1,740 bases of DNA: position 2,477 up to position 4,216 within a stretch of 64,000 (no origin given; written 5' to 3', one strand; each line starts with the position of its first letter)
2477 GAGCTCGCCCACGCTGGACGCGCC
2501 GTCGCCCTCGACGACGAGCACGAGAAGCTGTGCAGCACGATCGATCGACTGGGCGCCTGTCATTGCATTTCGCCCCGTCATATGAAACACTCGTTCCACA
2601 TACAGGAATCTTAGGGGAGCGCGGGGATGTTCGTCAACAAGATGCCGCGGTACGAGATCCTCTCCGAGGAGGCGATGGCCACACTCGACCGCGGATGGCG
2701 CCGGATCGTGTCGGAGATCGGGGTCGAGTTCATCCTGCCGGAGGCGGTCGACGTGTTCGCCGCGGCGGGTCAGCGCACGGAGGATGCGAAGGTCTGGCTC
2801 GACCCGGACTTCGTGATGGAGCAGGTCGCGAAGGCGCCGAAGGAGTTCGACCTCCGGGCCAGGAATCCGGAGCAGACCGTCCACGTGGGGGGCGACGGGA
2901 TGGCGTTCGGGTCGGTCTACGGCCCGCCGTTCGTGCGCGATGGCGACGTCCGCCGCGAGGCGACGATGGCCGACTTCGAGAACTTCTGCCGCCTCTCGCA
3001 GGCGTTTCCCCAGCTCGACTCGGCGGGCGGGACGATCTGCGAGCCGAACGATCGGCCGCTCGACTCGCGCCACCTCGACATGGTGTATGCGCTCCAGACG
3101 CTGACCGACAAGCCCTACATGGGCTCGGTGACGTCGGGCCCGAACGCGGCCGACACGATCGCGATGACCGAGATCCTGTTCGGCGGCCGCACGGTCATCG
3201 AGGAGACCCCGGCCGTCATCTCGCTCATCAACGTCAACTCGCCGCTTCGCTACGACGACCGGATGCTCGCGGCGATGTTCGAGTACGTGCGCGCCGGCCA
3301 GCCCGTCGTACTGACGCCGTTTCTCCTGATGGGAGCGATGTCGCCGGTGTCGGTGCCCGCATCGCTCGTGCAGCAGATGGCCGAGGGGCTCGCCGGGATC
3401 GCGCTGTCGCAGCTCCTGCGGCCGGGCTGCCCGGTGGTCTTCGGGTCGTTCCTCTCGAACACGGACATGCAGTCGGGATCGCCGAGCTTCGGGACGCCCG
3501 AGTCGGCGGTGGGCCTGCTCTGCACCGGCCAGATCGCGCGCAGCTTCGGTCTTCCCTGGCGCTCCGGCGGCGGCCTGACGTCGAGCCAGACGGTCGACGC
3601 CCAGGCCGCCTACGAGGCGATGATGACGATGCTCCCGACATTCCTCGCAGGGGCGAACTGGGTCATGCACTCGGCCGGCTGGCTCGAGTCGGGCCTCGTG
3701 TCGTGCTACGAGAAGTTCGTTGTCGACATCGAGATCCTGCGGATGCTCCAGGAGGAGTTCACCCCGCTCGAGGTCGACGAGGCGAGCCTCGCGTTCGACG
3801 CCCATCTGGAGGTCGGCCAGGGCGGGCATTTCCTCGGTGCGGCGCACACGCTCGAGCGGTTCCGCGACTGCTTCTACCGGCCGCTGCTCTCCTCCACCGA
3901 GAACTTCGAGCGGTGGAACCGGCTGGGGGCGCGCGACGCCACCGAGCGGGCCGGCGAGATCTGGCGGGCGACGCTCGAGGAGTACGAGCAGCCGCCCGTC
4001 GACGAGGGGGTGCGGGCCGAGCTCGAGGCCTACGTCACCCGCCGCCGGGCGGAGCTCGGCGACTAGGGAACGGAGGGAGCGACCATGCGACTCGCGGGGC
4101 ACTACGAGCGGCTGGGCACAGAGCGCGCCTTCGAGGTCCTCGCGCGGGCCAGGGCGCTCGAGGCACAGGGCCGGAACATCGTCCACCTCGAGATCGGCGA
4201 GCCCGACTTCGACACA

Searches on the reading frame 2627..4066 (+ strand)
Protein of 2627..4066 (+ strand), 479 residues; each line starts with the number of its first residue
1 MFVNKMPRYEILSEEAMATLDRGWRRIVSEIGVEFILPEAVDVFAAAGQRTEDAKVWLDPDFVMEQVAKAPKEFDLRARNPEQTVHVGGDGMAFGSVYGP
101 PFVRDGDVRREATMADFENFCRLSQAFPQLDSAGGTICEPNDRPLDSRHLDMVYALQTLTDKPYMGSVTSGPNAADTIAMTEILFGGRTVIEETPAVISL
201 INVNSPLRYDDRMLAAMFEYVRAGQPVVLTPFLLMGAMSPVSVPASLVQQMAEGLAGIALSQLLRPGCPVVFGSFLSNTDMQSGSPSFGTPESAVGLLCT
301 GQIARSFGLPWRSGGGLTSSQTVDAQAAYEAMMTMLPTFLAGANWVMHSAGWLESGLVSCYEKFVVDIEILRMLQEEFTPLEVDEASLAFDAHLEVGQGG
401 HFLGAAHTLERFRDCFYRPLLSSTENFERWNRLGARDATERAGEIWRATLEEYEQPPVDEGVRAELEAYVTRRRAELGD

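Call 3: search_protein_families(library=pfam, proteins=[window:2627-4066:+])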
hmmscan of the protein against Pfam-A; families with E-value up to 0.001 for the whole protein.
window:2627-4066:+ (479 aa): 1 family
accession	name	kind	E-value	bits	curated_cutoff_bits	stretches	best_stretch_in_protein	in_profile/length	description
PF06253.16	MTTB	-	2.2e-188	626.8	25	1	3-478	25-500/500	Trimethylamine methyltransferase (MTTB)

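Call 7: search_protein_families(library=ncbifam, proteins=[window:2627-4066:+], max_evalue=0.00001)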
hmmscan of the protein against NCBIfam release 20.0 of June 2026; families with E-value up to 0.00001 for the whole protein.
window:2627-4066:+ (479 aa): 1 family
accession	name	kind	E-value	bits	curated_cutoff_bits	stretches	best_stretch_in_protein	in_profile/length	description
TIGR02369.2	trimeth_pyl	equivalog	7.7e-80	268.7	525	1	10-471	4-466/469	[trimethylamine--corrinoid protein] Co-methyltransferase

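Call 8: search_solved_structures(query=window:2627-4066:+, show_alignments=3)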
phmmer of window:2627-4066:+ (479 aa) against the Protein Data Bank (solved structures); distinct sequences matched with E-value up to 0.001: 5.
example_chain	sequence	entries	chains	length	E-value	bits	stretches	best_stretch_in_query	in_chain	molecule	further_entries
4yyc_A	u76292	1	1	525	4e-130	437.8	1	5-477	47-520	Putative trimethylamine methyltransferase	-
2qne_A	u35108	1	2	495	5e-120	404.5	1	2-479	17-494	Putative methyltransferase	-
9yce_A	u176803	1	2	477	8.9e-120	403.7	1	6-479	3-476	Glycine betaine methyltransferase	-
7xcl_A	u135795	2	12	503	2e-34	122.3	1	27-472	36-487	Trimethylamine methyltransferase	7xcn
7xcm_A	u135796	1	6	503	2.7e-34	121.9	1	27-472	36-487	Trimethylamine methyltransferase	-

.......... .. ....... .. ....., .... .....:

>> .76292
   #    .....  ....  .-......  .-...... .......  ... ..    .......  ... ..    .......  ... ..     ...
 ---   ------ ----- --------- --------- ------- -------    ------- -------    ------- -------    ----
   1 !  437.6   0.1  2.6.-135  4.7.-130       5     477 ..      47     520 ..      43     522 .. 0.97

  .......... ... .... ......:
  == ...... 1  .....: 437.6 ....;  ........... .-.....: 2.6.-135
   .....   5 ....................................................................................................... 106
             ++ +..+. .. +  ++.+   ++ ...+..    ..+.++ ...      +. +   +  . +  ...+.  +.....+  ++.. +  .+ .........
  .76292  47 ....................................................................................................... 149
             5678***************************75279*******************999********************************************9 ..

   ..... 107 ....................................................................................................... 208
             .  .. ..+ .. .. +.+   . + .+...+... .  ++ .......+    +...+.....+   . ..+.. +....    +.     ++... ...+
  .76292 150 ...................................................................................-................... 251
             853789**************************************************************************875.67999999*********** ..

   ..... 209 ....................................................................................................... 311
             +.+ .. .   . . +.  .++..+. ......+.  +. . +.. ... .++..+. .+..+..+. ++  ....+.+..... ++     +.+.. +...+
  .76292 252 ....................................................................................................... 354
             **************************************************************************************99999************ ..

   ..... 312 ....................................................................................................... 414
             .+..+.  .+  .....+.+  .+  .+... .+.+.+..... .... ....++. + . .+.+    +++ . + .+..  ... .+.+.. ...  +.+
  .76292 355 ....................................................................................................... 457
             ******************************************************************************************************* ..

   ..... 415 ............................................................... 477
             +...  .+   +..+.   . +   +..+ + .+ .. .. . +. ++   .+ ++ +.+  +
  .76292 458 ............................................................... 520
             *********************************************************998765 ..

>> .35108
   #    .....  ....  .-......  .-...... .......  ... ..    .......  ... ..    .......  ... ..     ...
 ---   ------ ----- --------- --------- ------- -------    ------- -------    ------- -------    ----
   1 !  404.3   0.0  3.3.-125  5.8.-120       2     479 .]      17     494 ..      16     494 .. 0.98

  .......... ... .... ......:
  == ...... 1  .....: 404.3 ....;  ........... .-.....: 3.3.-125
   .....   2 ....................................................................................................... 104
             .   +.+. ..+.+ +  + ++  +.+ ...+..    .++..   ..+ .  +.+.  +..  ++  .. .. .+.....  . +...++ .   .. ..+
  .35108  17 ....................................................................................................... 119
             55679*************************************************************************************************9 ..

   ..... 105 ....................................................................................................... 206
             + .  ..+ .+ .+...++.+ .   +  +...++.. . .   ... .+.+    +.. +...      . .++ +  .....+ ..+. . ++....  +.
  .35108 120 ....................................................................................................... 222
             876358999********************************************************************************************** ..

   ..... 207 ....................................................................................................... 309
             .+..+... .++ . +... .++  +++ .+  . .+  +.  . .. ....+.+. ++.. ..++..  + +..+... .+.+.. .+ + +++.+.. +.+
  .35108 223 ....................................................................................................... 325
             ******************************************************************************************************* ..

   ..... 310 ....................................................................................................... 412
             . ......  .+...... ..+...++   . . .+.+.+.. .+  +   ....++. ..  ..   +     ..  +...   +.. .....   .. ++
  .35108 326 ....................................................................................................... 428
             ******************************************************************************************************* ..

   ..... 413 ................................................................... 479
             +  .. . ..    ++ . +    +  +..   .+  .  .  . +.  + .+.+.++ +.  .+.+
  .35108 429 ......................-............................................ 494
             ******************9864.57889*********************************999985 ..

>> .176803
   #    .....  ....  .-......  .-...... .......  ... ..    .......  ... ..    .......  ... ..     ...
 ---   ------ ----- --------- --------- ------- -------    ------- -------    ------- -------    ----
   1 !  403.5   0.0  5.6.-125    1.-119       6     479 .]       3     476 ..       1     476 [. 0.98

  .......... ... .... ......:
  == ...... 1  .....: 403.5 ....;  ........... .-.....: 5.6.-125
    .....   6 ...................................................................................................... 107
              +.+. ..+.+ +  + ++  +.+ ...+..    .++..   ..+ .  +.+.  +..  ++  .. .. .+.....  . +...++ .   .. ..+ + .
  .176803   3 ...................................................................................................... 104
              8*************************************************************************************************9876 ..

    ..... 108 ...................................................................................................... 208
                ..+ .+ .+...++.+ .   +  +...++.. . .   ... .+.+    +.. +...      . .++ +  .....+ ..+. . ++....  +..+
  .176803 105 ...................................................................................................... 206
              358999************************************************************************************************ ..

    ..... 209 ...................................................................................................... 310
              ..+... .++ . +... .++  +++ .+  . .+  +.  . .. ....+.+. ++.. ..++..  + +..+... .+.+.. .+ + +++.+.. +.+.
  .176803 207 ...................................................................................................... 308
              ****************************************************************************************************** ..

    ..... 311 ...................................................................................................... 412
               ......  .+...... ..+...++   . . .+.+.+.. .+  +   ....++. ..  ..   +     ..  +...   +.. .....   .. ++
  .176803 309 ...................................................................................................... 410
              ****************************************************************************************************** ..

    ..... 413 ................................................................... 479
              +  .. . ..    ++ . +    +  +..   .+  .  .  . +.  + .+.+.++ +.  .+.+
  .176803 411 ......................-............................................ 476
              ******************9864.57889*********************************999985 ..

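Call 10: find_homologous_proteins(query=window:2627-4066:+, max_evalue=1e-50)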
Query window:2627-4066:+ (479 aa): 7968 proteins with E <= 1e-50 among 8000 candidates; the best 120 are listed.
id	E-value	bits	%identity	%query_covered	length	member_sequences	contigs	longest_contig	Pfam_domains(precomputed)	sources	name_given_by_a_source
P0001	0.0e+0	1089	100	100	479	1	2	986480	PF06253.17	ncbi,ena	-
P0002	0.0e+0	1063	97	100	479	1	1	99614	PF06253.17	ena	-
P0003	0.0e+0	1061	97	100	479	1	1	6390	PF06253.17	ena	-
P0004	0.0e+0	1060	97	100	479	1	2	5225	PF06253.17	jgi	-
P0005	0.0e+0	1060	97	100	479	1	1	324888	PF06253.17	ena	-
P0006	0.0e+0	1059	97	100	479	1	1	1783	PF06253.17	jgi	jgi:trimethylamine--corrinoid protein Co-methyltransferase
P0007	0.0e+0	1059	97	100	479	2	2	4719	PF06253.17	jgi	jgi:trimethylamine--corrinoid protein Co-methyltransferase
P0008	0.0e+0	1059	97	100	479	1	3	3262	PF06253.17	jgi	jgi:trimethylamine---corrinoid protein Co-methyltransferase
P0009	0.0e+0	1058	97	100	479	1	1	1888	PF06253.17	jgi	-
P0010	0.0e+0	1057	96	100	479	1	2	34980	PF06253.17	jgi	jgi:trimethylamine---corrinoid protein Co-methyltransferase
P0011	0.0e+0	1057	96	100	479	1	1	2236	PF06253.17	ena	-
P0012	0.0e+0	1057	97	100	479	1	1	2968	PF06253.17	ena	-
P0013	0.0e+0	1056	96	100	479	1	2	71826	PF06253.17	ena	-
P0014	0.0e+0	1056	96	100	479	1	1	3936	PF06253.17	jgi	-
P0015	0.0e+0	1055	96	100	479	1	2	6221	PF06253.17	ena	-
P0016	0.0e+0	1054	96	100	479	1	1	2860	PF06253.17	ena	-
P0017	0.0e+0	1053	96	100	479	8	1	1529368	PF06253.17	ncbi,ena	-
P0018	0.0e+0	1052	96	100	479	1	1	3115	PF06253.17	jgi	jgi:trimethylamine---corrinoid protein Co-methyltransferase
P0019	0.0e+0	1051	96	100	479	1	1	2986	PF06253.17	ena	-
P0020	0.0e+0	1047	96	100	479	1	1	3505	PF06253.17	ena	-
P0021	0.0e+0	1047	95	100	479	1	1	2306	PF06253.17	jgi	-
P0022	0.0e+0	1046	95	100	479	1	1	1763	PF06253.17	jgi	-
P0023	0.0e+0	1041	95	100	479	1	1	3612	PF06253.17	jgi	-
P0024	0.0e+0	1037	95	100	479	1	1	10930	PF06253.17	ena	-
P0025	0.0e+0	1035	94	100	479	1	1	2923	PF06253.17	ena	-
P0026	0.0e+0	1031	94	100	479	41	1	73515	PF06253.17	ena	-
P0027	0.0e+0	1030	93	100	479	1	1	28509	PF06253.17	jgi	jgi:trimethylamine---corrinoid protein Co-methyltransferase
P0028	0.0e+0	1029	93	100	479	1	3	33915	PF06253.17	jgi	jgi:trimethylamine--corrinoid protein Co-methyltransferase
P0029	0.0e+0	1028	93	100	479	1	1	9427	PF06253.17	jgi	jgi:trimethylamine---corrinoid protein Co-methyltransferase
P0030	0.0e+0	1027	93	100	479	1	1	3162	PF06253.17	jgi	jgi:trimethylamine--corrinoid protein Co-methyltransferase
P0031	0.0e+0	1026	93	100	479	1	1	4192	PF06253.17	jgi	jgi:trimethylamine--corrinoid protein Co-methyltransferase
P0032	0.0e+0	1026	92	100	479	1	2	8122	PF06253.17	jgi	jgi:trimethylamine---corrinoid protein Co-methyltransferase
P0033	0.0e+0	1023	93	100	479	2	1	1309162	PF06253.17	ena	-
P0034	0.0e+0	1022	93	100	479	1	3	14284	PF06253.17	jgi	jgi:trimethylamine---corrinoid protein Co-methyltransferase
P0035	0.0e+0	1021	93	100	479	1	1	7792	PF06253.17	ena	-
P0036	0.0e+0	1021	93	100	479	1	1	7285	PF06253.17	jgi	jgi:trimethylamine---corrinoid protein Co-methyltransferase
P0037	0.0e+0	1020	92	100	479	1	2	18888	PF06253.17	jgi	jgi:trimethylamine--corrinoid protein Co-methyltransferase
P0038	0.0e+0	1020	92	100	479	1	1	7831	PF06253.17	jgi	jgi:trimethylamine---corrinoid protein Co-methyltransferase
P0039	0.0e+0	1018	92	100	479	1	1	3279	PF06253.17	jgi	jgi:trimethylamine--corrinoid protein Co-methyltransferase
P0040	0.0e+0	1018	93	100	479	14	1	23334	PF06253.17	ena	-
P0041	0.0e+0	1018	92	100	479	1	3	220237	PF06253.17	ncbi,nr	ncbi:MAG TPA: trimethylamine methyltransferase family protein [Gaiellales bacterium]|nr:trimethylami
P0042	0.0e+0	1016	92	100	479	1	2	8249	PF06253.17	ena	-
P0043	0.0e+0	1015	92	100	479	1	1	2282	PF06253.17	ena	-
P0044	0.0e+0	1015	92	100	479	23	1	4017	PF06253.17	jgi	-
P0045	0.0e+0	1015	92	100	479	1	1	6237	PF06253.17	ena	-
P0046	0.0e+0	1014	92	100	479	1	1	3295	PF06253.17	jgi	jgi:trimethylamine--corrinoid protein Co-methyltransferase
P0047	0.0e+0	1013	92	100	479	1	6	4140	PF06253.17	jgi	jgi:trimethylamine--corrinoid protein Co-methyltransferase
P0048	0.0e+0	1013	92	100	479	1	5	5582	PF06253.17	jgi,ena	-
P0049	0.0e+0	1013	92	100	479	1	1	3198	PF06253.17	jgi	jgi:trimethylamine---corrinoid protein Co-methyltransferase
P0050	0.0e+0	1013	91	100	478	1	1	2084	PF06253.17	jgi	jgi:trimethylamine--corrinoid protein Co-methyltransferase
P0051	0.0e+0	1013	92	100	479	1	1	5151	PF06253.17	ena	-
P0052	0.0e+0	1013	92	100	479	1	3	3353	PF06253.17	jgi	jgi:trimethylamine---corrinoid protein Co-methyltransferase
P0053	0.0e+0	1013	91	100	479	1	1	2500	PF06253.17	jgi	jgi:trimethylamine--corrinoid protein Co-methyltransferase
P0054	0.0e+0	1013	91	100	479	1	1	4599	PF06253.17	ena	-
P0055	0.0e+0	1013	92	100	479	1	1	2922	PF06253.17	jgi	-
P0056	0.0e+0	1013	92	100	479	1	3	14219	PF06253.17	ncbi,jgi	ncbi:MAG TPA: trimethylamine methyltransferase family protein [Gaiellales bacterium]|jgi:trimethylam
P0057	0.0e+0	1012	92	100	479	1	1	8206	PF06253.17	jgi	-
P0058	0.0e+0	1012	92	100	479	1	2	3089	PF06253.17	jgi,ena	-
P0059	0.0e+0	1012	92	100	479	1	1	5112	PF06253.17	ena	-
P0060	0.0e+0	1011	91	100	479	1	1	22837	PF06253.17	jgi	jgi:trimethylamine---corrinoid protein Co-methyltransferase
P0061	0.0e+0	1011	92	100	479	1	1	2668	PF06253.17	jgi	-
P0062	0.0e+0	1011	91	100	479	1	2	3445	PF06253.17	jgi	jgi:trimethylamine---corrinoid protein Co-methyltransferase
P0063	0.0e+0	1011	92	100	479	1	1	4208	PF06253.17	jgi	-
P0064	0.0e+0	1010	92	100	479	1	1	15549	PF06253.17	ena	-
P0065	0.0e+0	1010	91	100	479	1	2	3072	PF06253.17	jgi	jgi:trimethylamine---corrinoid protein Co-methyltransferase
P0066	0.0e+0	1010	92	100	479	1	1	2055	PF06253.17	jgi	jgi:trimethylamine--corrinoid protein Co-methyltransferase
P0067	0.0e+0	1010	92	100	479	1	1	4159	PF06253.17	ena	-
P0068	0.0e+0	1010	91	100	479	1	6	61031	PF06253.17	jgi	jgi:trimethylamine--corrinoid protein Co-methyltransferase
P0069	0.0e+0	1009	93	99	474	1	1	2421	PF06253.17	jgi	-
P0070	1.4e-298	1008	91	100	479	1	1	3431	PF06253.17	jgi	jgi:trimethylamine---corrinoid protein Co-methyltransferase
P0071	1.6e-298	1008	92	100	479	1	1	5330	PF06253.17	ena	-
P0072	2.5e-298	1007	91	100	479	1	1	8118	PF06253.17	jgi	jgi:trimethylamine---corrinoid protein Co-methyltransferase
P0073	3.8e-298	1007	91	100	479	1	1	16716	PF06253.17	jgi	jgi:trimethylamine--corrinoid protein Co-methyltransferase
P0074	6.4e-298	1006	91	100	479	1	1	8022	PF06253.17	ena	-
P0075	9.7e-298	1005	92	100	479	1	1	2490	PF06253.17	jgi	jgi:trimethylamine--corrinoid protein Co-methyltransferase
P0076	1.7e-297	1005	91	100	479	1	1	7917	PF06253.17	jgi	jgi:trimethylamine---corrinoid protein Co-methyltransferase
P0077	2.4e-297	1004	91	100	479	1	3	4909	PF06253.17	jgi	jgi:trimethylamine--corrinoid protein Co-methyltransferase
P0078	2.5e-297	1004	91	100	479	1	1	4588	PF06253.17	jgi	jgi:trimethylamine--corrinoid protein Co-methyltransferase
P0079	6.3e-297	1003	91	100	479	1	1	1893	PF06253.17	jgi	jgi:trimethylamine--corrinoid protein Co-methyltransferase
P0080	1.1e-293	992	91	100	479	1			PF06253.17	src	-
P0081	3.8e-291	984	89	100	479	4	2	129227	PF06253.17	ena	-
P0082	1.8e-290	981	92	97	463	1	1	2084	PF06253.17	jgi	jgi:trimethylamine--corrinoid protein Co-methyltransferase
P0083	3.0e-290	981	89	100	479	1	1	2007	PF06253.17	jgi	-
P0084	6.0e-289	976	88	100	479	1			PF06253.17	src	-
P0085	9.7e-289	976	89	100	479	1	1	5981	PF06253.17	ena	-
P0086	9.2e-288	972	89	100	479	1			PF06253.17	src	-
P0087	1.1e-286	969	88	100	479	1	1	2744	PF06253.17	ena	-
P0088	1.1e-286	969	89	100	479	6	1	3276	PF06253.17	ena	-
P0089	3.1e-285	964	89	97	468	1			PF06253.17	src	-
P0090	1.7e-284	962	95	92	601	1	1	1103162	PF06253.17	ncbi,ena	-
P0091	1.8e-284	962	87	100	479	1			PF06253.17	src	-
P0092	2.4e-283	958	89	100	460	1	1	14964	PF06253.17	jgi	jgi:trimethylamine--corrinoid protein Co-methyltransferase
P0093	2.2e-282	955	87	99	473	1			PF06253.17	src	-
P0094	1.4e-280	949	74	83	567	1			PF06253.17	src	-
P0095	5.6e-279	944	86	100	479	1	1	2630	PF06253.17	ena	-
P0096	1.3e-278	942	85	100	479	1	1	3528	PF06253.17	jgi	jgi:trimethylamine--corrinoid protein Co-methyltransferase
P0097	1.3e-278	942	88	97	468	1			PF06253.17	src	-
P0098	8.3e-278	940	85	100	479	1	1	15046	PF06253.17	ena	-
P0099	1.1e-277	939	85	100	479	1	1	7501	PF06253.17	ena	-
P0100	2.1e-277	938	85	100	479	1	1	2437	PF06253.17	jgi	jgi:trimethylamine--corrinoid protein Co-methyltransferase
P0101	2.1e-277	938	85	100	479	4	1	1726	PF06253.17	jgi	-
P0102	2.2e-277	938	85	100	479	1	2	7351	PF06253.17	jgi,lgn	jgi:trimethylamine--corrinoid protein Co-methyltransferase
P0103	2.6e-277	938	85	100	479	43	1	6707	PF06253.17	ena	-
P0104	8.2e-277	936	86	100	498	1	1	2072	PF06253.17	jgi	jgi:trimethylamine--corrinoid protein Co-methyltransferase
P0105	8.9e-277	936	84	100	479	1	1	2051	PF06253.17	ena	-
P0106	1.2e-276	936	84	100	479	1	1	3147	PF06253.17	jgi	jgi:trimethylamine---corrinoid protein Co-methyltransferase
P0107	1.5e-276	935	85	100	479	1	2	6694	PF06253.17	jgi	jgi:trimethylamine--corrinoid protein Co-methyltransferase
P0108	2.7e-276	935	85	100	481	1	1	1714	PF06253.17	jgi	jgi:trimethylamine--corrinoid protein Co-methyltransferase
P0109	1.4e-275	932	84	100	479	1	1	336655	PF06253.17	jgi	jgi:trimethylamine--corrinoid protein Co-methyltransferase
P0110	1.5e-275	932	84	100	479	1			PF06253.17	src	-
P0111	1.7e-275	932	85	100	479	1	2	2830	PF06253.17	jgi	jgi:trimethylamine---corrinoid protein Co-methyltransferase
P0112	2.2e-275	932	85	100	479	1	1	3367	PF06253.17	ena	-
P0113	2.7e-275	931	84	100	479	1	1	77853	PF06253.17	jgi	jgi:trimethylamine---corrinoid protein Co-methyltransferase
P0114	4.6e-275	931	84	100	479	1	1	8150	PF06253.17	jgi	jgi:trimethylamine--corrinoid protein Co-methyltransferase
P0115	5.6e-275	930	85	100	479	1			PF06253.17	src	-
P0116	6.2e-275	930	84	100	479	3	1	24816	PF06253.17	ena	-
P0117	9.2e-275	930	84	100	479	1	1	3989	PF06253.17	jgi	jgi:trimethylamine--corrinoid protein Co-methyltransferase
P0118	1.0e-274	929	84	100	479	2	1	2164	PF06253.17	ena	-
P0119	1.2e-274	929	84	100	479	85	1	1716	PF06253.17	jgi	jgi:trimethylamine---corrinoid protein Co-methyltransferase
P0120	2.5e-274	928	83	100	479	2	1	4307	PF06253.17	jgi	jgi:trimethylamine--corrinoid protein Co-methyltransferase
